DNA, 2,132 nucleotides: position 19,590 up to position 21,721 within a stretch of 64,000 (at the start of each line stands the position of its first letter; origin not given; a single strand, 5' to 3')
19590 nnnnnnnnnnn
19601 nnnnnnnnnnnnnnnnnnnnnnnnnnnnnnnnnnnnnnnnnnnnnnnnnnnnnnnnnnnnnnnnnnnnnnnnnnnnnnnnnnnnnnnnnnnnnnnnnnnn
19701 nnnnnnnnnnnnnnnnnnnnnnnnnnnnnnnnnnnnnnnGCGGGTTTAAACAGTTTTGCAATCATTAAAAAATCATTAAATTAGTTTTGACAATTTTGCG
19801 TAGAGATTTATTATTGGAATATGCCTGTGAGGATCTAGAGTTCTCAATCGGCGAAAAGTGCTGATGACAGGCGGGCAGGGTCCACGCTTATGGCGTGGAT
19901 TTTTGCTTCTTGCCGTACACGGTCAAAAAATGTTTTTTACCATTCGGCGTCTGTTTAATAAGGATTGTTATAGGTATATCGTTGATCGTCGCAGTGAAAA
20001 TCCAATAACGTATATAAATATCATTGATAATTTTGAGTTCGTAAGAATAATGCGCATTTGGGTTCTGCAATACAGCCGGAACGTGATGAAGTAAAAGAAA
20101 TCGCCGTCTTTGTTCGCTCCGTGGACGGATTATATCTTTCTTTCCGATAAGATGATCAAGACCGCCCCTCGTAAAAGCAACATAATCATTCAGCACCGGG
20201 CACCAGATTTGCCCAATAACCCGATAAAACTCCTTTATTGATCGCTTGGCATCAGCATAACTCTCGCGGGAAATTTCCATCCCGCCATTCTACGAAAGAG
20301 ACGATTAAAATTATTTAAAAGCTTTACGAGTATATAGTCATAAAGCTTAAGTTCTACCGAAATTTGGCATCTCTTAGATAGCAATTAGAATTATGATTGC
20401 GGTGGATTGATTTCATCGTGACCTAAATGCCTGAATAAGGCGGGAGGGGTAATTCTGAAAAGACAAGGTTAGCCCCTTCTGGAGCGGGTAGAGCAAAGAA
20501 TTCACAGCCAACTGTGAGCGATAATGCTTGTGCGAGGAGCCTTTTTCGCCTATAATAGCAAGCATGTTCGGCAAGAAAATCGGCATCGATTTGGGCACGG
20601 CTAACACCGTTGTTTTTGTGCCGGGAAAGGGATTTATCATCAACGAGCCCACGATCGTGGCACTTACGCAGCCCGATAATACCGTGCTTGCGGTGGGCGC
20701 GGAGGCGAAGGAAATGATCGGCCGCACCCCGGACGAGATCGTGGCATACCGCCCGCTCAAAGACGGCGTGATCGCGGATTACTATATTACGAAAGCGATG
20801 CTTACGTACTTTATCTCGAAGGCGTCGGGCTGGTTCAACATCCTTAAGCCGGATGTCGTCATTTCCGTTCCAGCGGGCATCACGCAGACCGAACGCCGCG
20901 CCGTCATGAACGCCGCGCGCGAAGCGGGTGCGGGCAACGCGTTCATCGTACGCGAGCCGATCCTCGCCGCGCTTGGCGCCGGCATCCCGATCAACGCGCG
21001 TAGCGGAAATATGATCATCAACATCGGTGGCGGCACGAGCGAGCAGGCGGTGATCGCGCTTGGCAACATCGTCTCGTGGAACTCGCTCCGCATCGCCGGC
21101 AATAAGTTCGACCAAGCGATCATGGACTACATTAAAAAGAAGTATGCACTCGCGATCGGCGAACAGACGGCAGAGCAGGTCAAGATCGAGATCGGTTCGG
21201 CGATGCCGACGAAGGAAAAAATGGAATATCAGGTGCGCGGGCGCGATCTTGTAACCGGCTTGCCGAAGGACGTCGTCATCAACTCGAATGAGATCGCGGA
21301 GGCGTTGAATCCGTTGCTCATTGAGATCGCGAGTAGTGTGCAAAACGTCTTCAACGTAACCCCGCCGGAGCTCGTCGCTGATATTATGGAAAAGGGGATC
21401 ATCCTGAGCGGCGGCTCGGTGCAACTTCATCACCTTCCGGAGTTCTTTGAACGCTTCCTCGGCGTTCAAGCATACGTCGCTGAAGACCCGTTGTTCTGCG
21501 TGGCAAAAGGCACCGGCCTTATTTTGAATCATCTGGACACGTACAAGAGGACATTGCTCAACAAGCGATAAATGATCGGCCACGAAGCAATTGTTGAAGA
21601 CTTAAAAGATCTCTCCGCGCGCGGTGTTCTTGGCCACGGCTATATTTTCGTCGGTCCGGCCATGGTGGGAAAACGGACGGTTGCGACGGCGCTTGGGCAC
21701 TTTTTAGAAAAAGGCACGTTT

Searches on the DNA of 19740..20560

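Call 77: search_rna_families(source=window, start=19740, end=20560, threshold=evalue, max_evalue=1)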
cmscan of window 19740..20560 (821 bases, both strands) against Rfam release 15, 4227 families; matches with E-value up to 1: 1.
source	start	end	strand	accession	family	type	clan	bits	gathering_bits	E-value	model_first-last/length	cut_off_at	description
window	20294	20369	-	RF00653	mir-22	Gene; miRNA;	-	17.8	48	0.33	1-84/84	no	mir-22 microRNA precursor family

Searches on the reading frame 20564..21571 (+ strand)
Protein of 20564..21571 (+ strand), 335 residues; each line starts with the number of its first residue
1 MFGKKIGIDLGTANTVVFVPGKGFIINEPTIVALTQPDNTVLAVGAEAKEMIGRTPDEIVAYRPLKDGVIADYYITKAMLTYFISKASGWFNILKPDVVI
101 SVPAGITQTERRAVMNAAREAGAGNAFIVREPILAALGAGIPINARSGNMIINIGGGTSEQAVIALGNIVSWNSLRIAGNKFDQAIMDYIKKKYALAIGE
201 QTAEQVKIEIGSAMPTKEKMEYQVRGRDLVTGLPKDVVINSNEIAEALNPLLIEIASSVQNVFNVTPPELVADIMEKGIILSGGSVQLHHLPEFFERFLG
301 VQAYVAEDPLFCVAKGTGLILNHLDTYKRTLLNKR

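Call 43: search_protein_families(library=pfam, proteins=[window:20564-21571:+])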
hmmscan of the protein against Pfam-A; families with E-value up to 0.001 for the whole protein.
window:20564-21571:+ (335 aa): 4 families
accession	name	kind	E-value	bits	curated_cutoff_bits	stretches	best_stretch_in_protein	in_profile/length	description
PF06723.19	MreB_Mbl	-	8.8e-127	422.9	27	1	4-328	2-326/327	MreB/Mbl protein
PF00012.26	HSP70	-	1.9e-12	46.7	20.6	1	97-319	135-370/599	Hsp70 protein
PF14450.12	FtsA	-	2.2e-10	41.4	31.8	1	151-312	2-123/127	Cell division protein FtsA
PF00022.25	Actin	-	0.00026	20.1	27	1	29-207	31-211/410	Actin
